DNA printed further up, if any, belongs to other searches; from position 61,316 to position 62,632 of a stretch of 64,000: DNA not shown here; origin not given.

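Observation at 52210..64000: Wsp-like (ACF-class) chemosensory cluster with CheR-TPR and CheB in a cyanobacterium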

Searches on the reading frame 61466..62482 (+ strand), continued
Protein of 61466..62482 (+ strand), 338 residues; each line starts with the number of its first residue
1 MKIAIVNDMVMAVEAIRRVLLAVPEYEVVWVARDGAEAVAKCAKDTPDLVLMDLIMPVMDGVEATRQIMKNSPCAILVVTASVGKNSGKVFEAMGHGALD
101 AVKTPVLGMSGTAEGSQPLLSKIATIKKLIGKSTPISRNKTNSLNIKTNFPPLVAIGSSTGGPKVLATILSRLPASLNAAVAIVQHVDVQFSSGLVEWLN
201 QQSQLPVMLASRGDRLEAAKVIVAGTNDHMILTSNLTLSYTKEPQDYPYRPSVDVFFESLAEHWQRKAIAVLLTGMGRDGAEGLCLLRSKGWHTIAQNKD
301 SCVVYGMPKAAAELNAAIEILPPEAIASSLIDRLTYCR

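Call 83: search_protein_families(library=ncbifam, proteins=[L084:3753-4508:+, L084:4517-5545:+, L086:4847-5431:+, L086:5610-5960:+, L171:5315-6001:+], max_evalue=0.001)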
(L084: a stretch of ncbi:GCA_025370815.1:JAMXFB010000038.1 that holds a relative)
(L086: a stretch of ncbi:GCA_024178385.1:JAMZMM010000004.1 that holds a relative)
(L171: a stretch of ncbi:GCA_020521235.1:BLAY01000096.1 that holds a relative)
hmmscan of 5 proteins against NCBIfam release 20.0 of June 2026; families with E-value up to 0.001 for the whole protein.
L084:3753-4508:+ (252 aa): 16 families
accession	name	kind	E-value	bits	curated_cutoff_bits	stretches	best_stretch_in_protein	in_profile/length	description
TIGR01969.1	minD_arch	subfamily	5.5e-21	74.9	201.75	1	4-250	2-231/251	cell division ATPase MinD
NF047398.1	AAA_KGGVGR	domain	3e-17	63.6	90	1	2-169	2-184/190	KGGVGR-motif variant AAA ATPase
NF041136.1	MrpORP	equivalog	1.6e-13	50.7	450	1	3-61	6-64/365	iron-sulfur cluster carrier protein MrpORP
NF041546.1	ParA_partition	equivalog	2.3e-11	43.6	180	1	4-40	1-37/203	ParA family partition ATPase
TIGR01968.1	minD_bact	equivalog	8.6e-11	41.7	212.9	1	3-49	2-45/261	septum site-determining protein MinD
TIGR03453.1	partition_RepA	equivalog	2e-10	40.1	348.45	1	3-199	105-301/387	plasmid partitioning protein RepA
TIGR01007.1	eps_fam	subfamily_domain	4.7e-09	36.1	108.05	1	3-137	18-137/204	polysaccharide biosynthesis tyrosine autokinase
NF008669.0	PRK11670.1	equivalog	6.3e-08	31.9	348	1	4-52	109-157/369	iron-sulfur cluster carrier protein ApbC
NF010443.0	PRK13869.1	subfamily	3.2e-07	29.5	446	1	3-96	122-213/405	plasmid-partitioning protein RepA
TIGR03371.1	cellulose_yhjQ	equivalog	1.1e-06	28.3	157.85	1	3-40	2-39/246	cellulose biosynthesis protein BcsQ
TIGR03018.1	pepcterm_TyrKin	hypoth_equivalog_domain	1.7e-06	27.5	230.65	1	5-155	38-178/207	XrtA-associated tyrosine autokinase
TIGR03815.1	CpaE_hom_Actino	equivalog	4.7e-06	26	154.45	1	4-54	113-163/340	septum site-determining protein Ssd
NF040564.1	SCO2523_fam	equivalog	2.9e-05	23.5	200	1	8-67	6-68/305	SCO2523 family variant P-loop protein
TIGR01005.1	eps_transp_fam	subfamily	0.00028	19.2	411.7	0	2-54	546-598/754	exopolysaccharide transport protein family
NF010259.0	PRK13705.1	equivalog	0.00034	19.7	725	1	2-177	106-284/388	plasmid-partitioning protein SopA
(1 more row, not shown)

L084:4517-5545:+ (343 aa): 6 families
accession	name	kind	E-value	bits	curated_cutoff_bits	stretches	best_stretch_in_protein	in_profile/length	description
NF002134.0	PRK00971.1-4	equivalog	2.4e-113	379.1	557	1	18-327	2-313/429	glutaminase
TIGR03814.1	Gln_ase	equivalog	8.4e-112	373.1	255.4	1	30-321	7-300/300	glutaminase A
NF009020.0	PRK12356.1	equivalog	3.5e-108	361.1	395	1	23-325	12-315/319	glutaminase A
NF002133.0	PRK00971.1-2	equivalog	3e-91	305.8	368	1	33-321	17-305/305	glutaminase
NF009021.0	PRK12357.1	equivalog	1.1e-85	287.7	470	1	18-321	10-326/326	glutaminase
NF002132.0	PRK00971.1-1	equivalog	2.1e-78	263.5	381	1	30-321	16-308/308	glutaminase B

L086:4847-5431:+ (195 aa): 3 families
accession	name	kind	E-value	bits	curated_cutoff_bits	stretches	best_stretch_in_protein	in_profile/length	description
NF052618.1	slr1658_cyano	equivalog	2.9e-80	268.4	200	1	3-195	1-191/191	slr1658 family protein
NF047703.1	slr1658_superfam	superfamily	1.8e-70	236.1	100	1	5-193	1-185/185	slr1658 superfamily regulator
NF038262.1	SiaB_fam_kinase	subfamily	1.6e-09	37.5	85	1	49-182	27-168/177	SiaB family protein kinase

L086:5610-5960:+ (117 aa): 2 families
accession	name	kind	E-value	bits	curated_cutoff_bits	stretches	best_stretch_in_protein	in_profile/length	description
NF047705.1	slr1659_superfam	superfamily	2.7e-45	153.2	100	1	4-114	1-111/111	slr1659 superfamily regulator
TIGR00377.1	ant_ant_sig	superfamily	0.00012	21.9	53.45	1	38-90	29-82/108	anti-sigma factor antagonist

L171:5315-6001:+ (229 aa): 0 families
